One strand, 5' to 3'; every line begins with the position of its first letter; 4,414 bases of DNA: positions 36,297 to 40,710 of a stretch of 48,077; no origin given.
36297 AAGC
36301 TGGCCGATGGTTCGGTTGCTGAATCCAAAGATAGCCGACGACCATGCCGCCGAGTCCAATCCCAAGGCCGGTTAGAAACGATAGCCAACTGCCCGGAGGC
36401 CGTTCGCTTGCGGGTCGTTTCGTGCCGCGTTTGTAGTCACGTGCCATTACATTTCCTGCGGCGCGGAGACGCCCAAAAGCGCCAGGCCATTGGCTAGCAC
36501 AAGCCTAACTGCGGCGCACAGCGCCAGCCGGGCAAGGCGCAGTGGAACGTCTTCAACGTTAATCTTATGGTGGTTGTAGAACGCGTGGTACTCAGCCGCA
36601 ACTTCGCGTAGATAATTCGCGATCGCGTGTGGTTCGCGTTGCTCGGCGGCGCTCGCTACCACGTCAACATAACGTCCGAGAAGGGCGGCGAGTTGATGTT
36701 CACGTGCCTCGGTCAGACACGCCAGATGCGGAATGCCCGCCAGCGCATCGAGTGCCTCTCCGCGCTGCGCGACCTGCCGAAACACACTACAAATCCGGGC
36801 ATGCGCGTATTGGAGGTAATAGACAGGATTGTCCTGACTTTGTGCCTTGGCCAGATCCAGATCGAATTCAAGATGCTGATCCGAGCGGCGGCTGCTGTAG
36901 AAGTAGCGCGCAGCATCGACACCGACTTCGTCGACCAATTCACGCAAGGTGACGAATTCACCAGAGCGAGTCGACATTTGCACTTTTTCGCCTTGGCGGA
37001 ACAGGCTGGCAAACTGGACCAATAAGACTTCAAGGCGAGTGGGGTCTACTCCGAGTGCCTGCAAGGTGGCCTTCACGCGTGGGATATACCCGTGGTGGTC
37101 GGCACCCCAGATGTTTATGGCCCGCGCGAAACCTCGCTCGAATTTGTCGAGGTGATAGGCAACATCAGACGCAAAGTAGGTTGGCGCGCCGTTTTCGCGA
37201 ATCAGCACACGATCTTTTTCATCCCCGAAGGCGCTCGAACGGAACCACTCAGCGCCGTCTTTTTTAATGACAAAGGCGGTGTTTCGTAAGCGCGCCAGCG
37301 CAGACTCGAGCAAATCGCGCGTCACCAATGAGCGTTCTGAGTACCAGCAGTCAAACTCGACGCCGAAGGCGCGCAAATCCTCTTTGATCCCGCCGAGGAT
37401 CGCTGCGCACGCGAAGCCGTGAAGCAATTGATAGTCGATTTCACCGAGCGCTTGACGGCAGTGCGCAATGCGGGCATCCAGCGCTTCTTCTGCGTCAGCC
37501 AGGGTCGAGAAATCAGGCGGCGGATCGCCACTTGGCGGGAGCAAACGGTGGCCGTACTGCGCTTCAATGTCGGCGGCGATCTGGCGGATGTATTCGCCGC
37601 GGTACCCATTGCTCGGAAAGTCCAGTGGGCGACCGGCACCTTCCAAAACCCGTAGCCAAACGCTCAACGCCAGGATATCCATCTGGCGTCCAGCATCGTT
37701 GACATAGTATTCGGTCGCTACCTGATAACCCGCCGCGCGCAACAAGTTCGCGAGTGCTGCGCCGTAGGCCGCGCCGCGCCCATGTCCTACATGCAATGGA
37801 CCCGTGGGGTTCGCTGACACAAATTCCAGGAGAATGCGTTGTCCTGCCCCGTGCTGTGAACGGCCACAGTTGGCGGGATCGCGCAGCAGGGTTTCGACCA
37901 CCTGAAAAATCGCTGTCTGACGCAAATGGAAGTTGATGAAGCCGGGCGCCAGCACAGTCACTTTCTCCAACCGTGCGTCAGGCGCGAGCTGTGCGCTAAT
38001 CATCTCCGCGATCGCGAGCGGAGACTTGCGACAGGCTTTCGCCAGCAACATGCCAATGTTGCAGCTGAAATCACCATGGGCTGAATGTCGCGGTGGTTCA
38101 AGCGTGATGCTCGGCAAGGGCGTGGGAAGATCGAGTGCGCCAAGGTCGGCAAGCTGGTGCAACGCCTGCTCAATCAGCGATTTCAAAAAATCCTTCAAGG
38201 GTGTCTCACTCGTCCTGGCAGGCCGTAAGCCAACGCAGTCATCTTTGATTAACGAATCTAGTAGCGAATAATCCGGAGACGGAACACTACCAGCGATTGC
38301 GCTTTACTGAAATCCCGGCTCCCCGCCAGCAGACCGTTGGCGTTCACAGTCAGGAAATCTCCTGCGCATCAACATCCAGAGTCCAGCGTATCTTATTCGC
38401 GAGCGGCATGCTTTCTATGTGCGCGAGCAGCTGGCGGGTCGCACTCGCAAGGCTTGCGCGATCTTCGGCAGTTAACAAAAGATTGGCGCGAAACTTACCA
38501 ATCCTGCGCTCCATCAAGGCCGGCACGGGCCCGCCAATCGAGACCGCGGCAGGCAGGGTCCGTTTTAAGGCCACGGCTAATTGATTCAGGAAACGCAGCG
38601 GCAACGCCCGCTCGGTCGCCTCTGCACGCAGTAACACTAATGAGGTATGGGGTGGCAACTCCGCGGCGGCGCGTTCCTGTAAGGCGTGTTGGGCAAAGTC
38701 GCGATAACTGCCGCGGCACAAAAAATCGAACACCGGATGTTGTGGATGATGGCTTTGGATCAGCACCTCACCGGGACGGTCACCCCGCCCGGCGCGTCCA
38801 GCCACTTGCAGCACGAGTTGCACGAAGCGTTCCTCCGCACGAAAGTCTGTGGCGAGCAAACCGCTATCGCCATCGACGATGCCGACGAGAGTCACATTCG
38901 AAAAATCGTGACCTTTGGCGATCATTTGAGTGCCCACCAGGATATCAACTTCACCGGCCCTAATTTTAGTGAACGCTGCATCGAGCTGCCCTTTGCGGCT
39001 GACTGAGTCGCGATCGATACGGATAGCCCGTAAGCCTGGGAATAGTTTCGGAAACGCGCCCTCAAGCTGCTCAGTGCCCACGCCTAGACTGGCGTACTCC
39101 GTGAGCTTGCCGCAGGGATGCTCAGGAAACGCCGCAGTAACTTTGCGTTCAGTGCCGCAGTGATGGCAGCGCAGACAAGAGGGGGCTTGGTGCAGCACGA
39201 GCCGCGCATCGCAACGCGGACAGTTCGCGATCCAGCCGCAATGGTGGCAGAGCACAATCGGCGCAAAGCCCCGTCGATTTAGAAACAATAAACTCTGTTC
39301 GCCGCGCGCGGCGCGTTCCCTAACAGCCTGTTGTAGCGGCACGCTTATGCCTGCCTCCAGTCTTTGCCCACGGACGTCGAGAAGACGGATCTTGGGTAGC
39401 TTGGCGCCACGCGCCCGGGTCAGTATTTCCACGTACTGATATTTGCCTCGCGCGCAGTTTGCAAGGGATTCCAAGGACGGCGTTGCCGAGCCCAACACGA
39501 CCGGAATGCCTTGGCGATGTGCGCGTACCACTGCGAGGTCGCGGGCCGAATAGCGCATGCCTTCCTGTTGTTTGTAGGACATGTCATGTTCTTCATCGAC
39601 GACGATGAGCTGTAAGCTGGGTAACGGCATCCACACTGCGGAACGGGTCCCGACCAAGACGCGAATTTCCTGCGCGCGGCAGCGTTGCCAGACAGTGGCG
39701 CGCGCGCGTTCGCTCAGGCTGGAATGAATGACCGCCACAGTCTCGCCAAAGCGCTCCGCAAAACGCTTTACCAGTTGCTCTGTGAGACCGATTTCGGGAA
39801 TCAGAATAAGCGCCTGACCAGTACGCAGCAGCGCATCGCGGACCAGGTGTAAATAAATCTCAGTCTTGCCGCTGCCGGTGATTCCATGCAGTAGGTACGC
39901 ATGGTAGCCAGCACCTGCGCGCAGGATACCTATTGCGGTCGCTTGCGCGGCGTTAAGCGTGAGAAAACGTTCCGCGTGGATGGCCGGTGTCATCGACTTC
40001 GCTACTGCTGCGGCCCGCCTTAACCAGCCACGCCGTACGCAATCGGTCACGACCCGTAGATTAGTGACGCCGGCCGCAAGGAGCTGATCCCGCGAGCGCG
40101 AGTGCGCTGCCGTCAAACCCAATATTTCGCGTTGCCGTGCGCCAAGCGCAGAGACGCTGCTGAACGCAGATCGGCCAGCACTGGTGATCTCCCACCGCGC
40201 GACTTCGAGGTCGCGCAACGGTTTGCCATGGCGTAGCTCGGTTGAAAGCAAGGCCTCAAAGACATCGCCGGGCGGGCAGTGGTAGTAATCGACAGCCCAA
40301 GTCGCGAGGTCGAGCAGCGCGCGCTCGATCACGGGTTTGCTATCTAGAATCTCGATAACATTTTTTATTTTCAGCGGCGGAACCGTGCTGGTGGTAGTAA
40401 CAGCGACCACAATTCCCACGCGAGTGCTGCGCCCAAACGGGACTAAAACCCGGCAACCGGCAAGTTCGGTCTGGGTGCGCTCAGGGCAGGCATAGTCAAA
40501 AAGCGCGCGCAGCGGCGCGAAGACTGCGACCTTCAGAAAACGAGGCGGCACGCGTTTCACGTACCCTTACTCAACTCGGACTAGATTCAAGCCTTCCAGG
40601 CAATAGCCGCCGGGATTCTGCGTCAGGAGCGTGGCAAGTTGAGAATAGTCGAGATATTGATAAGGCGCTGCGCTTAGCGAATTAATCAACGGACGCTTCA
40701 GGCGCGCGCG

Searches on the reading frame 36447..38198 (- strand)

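Call 68: search_protein_families(library=pfam, proteins=[window:36447-38198:-], max_evalue=0.00001)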
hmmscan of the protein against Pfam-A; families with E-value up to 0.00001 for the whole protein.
window:36447-38198:- (583 aa): 3 families
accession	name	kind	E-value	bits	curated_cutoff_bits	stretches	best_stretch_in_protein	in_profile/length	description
PF05746.21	DALR_1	-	2.2e-33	115.2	22.3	1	462-583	1-117/117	DALR anticodon binding domain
PF00750.26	tRNA-synt_1d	-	6.9e-22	78.3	23.3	2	290-425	164-298/349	tRNA synthetases class I (R), catalytic domain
PF03485.21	Arg_tRNA_synt_N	-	4e-20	72.6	21.5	1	5-92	3-85/85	Arginyl tRNA synthetase N terminal domain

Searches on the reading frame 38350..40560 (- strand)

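Call 68: search_protein_families(library=pfam, proteins=[window:38350-40560:-], max_evalue=0.00001)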
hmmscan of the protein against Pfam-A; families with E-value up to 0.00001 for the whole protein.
window:38350-40560:- (736 aa): 6 families
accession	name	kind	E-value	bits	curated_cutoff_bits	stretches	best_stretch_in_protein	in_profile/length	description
PF17764.6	PriA_3primeBD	-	5.9e-28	97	22.7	1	10-105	1-95/96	3'DNA-binding domain (3'BD)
PF00270.35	DEAD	-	1.2e-20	74.4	26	1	205-366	3-164/167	DEAD/DEAH box helicase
PF18074.6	PriA_C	-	3.4e-16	60.3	26.9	1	637-731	1-94/95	Primosomal protein N C-terminal domain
PF00271.37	Helicase_C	-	1.1e-13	51.9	23.5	1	522-592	50-108/110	Helicase conserved C-terminal domain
PF04851.21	ResIII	-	1.3e-11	45.1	22.5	1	201-338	3-142/164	Type III restriction enzyme, res subunit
PF18319.7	Zn_ribbon_PriA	-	3.9e-10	40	26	1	447-473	1-27/27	PriA DNA helicase Cys-rich region (CRR) domain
